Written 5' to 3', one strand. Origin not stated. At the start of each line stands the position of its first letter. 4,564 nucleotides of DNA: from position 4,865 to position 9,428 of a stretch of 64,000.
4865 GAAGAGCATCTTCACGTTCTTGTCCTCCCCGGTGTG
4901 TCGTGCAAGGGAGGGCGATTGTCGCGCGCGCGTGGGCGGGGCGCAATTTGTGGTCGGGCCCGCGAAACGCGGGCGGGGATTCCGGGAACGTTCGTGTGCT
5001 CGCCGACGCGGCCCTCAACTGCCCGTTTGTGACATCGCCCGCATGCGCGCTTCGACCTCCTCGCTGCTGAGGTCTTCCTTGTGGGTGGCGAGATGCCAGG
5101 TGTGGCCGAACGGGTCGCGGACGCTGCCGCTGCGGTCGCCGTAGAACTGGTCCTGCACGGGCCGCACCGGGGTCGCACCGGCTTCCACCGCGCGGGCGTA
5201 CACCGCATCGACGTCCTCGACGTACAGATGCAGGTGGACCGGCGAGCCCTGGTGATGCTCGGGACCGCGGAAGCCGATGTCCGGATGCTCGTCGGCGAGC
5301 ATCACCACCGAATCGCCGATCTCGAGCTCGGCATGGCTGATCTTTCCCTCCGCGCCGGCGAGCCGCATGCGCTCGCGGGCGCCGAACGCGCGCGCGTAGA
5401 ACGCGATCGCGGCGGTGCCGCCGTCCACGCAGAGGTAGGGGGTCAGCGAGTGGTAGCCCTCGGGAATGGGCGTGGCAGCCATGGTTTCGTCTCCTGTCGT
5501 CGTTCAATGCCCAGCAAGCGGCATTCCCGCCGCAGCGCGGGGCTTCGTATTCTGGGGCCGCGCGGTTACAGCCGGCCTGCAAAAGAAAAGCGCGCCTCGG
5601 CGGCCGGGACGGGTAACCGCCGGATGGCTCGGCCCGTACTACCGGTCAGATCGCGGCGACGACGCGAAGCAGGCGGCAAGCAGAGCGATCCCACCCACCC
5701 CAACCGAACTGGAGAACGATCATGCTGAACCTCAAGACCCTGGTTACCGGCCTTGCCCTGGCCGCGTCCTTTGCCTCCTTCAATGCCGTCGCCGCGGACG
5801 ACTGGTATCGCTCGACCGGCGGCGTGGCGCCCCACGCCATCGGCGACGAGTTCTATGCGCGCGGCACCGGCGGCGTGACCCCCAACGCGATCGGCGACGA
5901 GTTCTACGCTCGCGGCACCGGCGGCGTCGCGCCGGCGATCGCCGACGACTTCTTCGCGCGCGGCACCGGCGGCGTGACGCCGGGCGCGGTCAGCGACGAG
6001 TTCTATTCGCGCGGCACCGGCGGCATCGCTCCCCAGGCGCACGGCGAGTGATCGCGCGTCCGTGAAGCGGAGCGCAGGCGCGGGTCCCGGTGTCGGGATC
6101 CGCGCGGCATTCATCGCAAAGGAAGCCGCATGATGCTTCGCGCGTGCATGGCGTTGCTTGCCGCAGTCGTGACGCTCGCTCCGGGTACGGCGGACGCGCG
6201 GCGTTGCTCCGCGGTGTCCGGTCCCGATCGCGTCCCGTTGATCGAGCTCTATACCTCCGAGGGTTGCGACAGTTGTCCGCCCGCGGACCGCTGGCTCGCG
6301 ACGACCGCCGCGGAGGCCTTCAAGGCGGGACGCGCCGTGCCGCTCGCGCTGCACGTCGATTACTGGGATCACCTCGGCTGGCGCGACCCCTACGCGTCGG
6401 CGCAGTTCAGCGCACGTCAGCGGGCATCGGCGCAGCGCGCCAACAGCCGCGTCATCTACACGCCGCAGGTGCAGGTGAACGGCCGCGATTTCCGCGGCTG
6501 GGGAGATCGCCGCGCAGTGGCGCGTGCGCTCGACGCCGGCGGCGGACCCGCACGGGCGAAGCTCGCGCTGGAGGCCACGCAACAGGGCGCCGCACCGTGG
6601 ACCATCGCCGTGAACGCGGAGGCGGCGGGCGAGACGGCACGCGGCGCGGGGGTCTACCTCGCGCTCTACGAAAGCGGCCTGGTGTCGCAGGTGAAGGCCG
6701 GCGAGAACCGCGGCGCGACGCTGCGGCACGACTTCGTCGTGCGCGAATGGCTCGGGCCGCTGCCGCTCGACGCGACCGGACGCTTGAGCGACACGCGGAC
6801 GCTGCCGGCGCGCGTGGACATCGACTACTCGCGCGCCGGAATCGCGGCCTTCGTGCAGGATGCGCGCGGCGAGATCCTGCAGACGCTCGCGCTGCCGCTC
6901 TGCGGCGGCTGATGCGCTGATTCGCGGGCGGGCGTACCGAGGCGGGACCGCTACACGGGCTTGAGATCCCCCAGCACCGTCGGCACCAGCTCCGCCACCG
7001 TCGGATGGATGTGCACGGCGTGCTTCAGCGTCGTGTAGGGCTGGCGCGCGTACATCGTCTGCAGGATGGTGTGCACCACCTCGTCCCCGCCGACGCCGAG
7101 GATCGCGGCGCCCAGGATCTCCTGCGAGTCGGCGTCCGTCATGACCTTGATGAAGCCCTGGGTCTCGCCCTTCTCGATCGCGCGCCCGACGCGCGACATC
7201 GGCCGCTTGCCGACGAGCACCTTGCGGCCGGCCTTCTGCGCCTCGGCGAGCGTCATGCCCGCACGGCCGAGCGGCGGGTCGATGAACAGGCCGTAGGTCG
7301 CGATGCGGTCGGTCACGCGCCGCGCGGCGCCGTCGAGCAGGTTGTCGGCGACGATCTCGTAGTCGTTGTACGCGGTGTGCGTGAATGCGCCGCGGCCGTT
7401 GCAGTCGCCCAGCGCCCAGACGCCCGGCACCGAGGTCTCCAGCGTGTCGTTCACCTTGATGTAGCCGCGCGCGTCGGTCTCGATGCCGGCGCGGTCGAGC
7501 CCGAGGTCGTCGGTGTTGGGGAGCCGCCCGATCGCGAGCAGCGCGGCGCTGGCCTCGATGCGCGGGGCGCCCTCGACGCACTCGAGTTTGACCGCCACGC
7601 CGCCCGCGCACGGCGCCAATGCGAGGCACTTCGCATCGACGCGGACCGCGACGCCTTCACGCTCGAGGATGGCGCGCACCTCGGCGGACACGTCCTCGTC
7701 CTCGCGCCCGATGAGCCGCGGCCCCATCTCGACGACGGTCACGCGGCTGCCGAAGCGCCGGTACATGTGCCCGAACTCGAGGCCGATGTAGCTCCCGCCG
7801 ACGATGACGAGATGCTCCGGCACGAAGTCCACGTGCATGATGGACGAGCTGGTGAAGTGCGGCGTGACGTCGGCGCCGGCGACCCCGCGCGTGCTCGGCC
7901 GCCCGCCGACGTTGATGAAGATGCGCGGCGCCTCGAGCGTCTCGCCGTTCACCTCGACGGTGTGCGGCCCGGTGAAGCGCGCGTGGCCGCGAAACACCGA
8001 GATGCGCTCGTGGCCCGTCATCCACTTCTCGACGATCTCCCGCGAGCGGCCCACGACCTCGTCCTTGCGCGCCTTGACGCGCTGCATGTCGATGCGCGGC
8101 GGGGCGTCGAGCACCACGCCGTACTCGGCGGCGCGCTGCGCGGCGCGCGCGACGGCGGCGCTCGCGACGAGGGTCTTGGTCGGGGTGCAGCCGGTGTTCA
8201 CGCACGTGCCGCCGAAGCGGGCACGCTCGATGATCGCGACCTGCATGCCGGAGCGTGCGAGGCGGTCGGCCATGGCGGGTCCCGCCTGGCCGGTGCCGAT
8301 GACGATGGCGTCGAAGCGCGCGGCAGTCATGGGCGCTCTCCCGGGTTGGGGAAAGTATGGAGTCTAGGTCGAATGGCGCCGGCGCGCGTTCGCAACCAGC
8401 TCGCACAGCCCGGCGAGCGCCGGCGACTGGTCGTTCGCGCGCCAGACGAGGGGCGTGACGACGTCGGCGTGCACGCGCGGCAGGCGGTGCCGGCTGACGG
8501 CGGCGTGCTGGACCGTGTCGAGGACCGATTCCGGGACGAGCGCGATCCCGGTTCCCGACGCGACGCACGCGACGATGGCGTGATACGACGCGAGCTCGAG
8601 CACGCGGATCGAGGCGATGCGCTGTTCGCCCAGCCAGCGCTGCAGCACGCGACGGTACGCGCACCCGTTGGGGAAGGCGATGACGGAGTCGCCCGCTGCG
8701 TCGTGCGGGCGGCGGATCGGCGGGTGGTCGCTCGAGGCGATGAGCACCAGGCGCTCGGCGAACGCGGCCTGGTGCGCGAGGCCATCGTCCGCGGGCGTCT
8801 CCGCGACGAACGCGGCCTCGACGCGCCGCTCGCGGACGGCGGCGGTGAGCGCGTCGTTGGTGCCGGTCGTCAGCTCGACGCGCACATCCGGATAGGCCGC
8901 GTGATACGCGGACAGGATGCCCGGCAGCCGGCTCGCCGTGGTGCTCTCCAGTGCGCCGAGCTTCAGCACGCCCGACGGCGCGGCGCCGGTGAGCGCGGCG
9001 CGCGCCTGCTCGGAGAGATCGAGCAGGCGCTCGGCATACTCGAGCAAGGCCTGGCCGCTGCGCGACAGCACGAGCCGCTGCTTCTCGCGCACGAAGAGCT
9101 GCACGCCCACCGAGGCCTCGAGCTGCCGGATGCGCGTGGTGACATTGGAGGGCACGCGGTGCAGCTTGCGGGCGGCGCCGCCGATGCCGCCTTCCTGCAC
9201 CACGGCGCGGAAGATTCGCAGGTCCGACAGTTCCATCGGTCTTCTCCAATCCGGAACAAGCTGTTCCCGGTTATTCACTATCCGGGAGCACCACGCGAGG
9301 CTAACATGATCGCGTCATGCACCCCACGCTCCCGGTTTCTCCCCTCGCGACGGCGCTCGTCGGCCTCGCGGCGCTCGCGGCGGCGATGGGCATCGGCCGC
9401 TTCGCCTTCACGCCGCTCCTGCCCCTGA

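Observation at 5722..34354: Family of four secreted five-repeat TGGV proteins: candidate multi-core peptide system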

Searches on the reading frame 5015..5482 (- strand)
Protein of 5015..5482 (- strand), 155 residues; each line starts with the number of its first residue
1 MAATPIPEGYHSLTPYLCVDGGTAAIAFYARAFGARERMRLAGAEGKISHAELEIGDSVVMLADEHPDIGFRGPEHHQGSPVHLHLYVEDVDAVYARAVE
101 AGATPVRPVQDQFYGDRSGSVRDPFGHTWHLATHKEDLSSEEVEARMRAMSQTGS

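Call 11: search_protein_families(library=pfam, proteins=[window:5015-5482:-], max_evalue=0.001)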
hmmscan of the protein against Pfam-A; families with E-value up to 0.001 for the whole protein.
window:5015-5482:- (155 aa): 4 families
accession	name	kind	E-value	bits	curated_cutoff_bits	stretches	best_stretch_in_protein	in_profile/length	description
PF00903.31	Glyoxalase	-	1e-17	65.1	20.6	1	17-131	7-121/121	Glyoxalase/Bleomycin resistance protein/Dioxygenase superfamily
PF18029.7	Glyoxalase_6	-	7.7e-13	49.5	23.6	1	21-131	8-105/106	Glyoxalase-like domain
PF22650.2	At5g48480-like_C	-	9.3e-08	32.8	27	1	84-129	2-47/50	Glyoxalase At5g48480-like C-terminal domain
PF13669.12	Glyoxalase_4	-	0.00021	22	27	1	24-110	12-99/109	Glyoxalase/Bleomycin resistance protein/Dioxygenase superfamily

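Call 52: search_protein_families(library=ncbifam, proteins=[window:5015-5482:-], max_evalue=0.00001)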
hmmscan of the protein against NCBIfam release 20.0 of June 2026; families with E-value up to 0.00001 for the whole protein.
window:5015-5482:- (155 aa): 0 families

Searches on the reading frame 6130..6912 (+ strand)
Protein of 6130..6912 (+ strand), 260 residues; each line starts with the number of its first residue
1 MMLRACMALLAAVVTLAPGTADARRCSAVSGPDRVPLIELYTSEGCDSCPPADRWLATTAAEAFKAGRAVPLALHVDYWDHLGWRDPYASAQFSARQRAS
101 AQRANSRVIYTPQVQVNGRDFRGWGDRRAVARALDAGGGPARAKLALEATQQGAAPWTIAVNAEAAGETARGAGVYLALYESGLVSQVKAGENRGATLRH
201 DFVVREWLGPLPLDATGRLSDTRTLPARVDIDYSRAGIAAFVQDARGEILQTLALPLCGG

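Call 11: search_protein_families(library=pfam, proteins=[window:6130-6912:+], max_evalue=0.001)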
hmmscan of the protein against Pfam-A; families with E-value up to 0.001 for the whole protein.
window:6130-6912:+ (260 aa): 1 family
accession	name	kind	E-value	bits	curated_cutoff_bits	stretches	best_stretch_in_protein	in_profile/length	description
PF06764.17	DUF1223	-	4.5e-54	184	30.7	1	37-243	1-202/202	Protein of unknown function (DUF1223)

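Call 52: search_protein_families(library=ncbifam, proteins=[window:6130-6912:+], max_evalue=0.00001)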
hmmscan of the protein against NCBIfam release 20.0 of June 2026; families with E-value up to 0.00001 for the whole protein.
window:6130-6912:+ (260 aa): 0 families

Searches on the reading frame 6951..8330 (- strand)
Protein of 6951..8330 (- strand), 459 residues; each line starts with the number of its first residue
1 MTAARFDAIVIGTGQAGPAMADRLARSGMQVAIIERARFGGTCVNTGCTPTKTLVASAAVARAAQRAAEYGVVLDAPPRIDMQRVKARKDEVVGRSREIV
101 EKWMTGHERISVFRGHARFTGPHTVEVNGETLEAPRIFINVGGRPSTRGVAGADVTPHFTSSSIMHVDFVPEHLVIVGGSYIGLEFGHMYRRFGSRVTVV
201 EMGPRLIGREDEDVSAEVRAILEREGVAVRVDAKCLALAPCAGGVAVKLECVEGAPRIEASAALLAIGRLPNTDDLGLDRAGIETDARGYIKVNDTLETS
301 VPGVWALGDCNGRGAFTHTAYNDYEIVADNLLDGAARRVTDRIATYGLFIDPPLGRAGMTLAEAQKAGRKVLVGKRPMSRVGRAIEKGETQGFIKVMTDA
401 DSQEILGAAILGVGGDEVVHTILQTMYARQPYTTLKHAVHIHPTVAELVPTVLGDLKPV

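Call 11: search_protein_families(library=pfam, proteins=[window:6951-8330:-], max_evalue=0.001)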
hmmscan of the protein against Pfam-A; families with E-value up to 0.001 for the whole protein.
window:6951-8330:- (459 aa): 6 families
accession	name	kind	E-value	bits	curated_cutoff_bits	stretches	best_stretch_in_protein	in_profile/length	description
PF07992.20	Pyr_redox_2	-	7.6e-61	206.5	26.1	1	7-322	2-289/291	Pyridine nucleotide-disulphide oxidoreductase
PF02852.28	Pyr_redox_dim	-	5.2e-22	78.6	25.3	1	348-450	5-107/110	Pyridine nucleotide-disulphide oxidoreductase, dimerisation domain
PF00070.33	Pyr_redox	-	1.4e-19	70.8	22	1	173-244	1-72/82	Pyridine nucleotide-disulphide oxidoreductase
PF13738.12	Pyr_redox_3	-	2.3e-12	47.2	30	1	9-308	1-305/305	Pyridine nucleotide-disulphide oxidoreductase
PF13450.12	NAD_binding_8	-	2.7e-06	28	21.9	0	10-43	1-35/68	NAD(P)-binding Rossmann-like domain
PF01134.28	GIDA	-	3.6e-05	23.4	22.1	1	7-66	1-58/391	Glucose inhibited division protein A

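Call 52: search_protein_families(library=ncbifam, proteins=[window:6951-8330:-], max_evalue=0.00001)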
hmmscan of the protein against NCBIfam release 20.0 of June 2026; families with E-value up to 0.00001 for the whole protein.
window:6951-8330:- (459 aa): 46 families (the best 25 are shown)
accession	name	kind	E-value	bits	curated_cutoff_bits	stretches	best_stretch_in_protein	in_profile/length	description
NF004992.0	PRK06370.1-4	equivalog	3.5e-225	747.7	629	1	4-459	3-458/459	FAD-containing oxidoreductase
NF004990.0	PRK06370.1-1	equivalog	1.2e-221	736.3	842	1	4-458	3-457/459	FAD-containing oxidoreductase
TIGR01350.1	lipoamide_DH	equivalog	7e-104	348.1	408.8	1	6-450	2-448/461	dihydrolipoyl dehydrogenase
NF040477.1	chlor_oxi_RclA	equivalog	4.9e-100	335.3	740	1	5-449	3-433/441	reactive chlorine resistance oxidoreductase RclA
NF004947.0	PRK06292.2-5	equivalog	8.6e-98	328.3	592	1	5-456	3-458/474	dihydrolipoyl dehydrogenase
NF041853.1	hythiocyan_redase_MerA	equivalog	1e-90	304.7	650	1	5-448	3-433/440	hypothiocyanous acid reductase MerA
TIGR02053.1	MerA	equivalog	1.1e-90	304.9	454.45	1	7-447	2-444/465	mercury(II) reductase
NF004991.0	PRK06370.1-3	subfamily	3.1e-89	299.9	620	1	3-449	33-480/509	FAD-containing oxidoreductase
NF005884.0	PRK07846.1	equivalog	2.4e-84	283.6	501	1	5-453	3-448/454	mycothione reductase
NF005572.0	PRK07251.1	equivalog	1.9e-82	277.4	537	1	5-448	3-431/438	FAD-containing oxidoreductase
NF004946.0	PRK06292.2-4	subfamily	4.9e-82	276.2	634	1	5-452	3-466/487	dihydrolipoyl dehydrogenase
NF004776.0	PRK06116.1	equivalog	4.8e-81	273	480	1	4-448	3-445/450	glutathione-disulfide reductase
TIGR03452.1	mycothione_red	equivalog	2.4e-74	250.8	635.65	1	5-452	2-448/452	mycothione reductase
NF003585.0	PRK05249.1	equivalog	2.1e-72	244.2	465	1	3-447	4-448/464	Si-specific NAD(P)(+) transhydrogenase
TIGR01424.1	gluta_reduc_2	equivalog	2.5e-72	243.9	606.05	1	6-449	3-442/446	glutathione-disulfide reductase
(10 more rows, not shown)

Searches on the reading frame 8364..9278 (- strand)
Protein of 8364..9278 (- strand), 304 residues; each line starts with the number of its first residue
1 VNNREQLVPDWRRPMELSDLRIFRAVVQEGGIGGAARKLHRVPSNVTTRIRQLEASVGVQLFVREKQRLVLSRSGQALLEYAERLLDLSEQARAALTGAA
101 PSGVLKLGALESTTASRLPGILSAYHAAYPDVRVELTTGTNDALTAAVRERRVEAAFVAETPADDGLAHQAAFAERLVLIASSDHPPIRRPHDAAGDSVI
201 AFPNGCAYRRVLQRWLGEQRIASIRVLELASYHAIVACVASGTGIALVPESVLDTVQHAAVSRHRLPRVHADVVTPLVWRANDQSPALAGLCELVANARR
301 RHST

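Call 52: search_protein_families(library=ncbifam, proteins=[window:8364-9278:-], max_evalue=0.00001)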
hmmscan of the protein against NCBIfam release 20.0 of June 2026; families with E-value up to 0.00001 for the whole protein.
window:8364-9278:- (304 aa): 49 families (the best 25 are shown)
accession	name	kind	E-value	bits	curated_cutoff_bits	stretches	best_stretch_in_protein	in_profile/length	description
NF047711.1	PutUtilRegPtrR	equivalog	4e-95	318.2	400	1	15-295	1-282/283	putrescine utilization regulator PtrR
TIGR03339.1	phn_lysR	subfamily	1.4e-32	113.1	341.1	1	19-252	1-237/279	aminoethylphosphonate catabolism associated LysR family transcriptional regulator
NF040786.1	LysR_Sec_metab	equivalog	5e-30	104.5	250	1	15-262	1-260/298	selenium metabolism-associated LysR family transcriptional regulator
NF053705.1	TransRegGltCGpos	equivalog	5.4e-30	104.6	350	1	15-259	1-252/300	glutamate biosynthesis transcriptional regulator GltC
NF008722.0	PRK11716.1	equivalog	3.2e-29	101.8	246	1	15-255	1-248/293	HTH-type transcriptional activator IlvY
NF045775.1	acetoin_reg_AlsR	exception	6.9e-27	94.7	430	1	15-295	1-288/290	acetoin biosynthesis transcriptional regulator AlsR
NF007385.0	PRK09906.1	equivalog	2.9e-25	89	356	1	15-297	1-289/296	DNA-binding transcriptional regulator HcaR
NF008416.0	PRK11242.1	equivalog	7.9e-25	87.8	277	1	15-258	1-251/300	transcriptional regulator CynR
TIGR02424.1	TF_pcaQ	equivalog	1.1e-23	83.7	303.8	1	17-231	5-228/300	pca operon transcription factor PcaQ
NF045990.1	TransRegCbbRRhodb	equivalog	2.8e-23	82.4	450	1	16-251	7-250/304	LysR family regulator CbbR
NF040889.1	trans_reg_YeiE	equivalog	1.8e-22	79.9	480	1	16-254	4-243/288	DNA-binding transcriptional regulator YeiE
NF007439.0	PRK09986.1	equivalog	7.9e-22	78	290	1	16-295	8-294/296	LysR family transcriptional regulator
NF008294.1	PRK11074.1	equivalog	8.4e-22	77.9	345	1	19-298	6-291/300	DNA-binding transcriptional activator PunR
NF047520.1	trans_act_CidR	equivalog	8.2e-21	74.4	415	1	15-282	1-274/292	cidABC operon transcriptional activator CidR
NF008095.0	PRK10837.1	subfamily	1.7e-19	70.1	281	1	17-259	5-249/290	LysR family transcriptional regulator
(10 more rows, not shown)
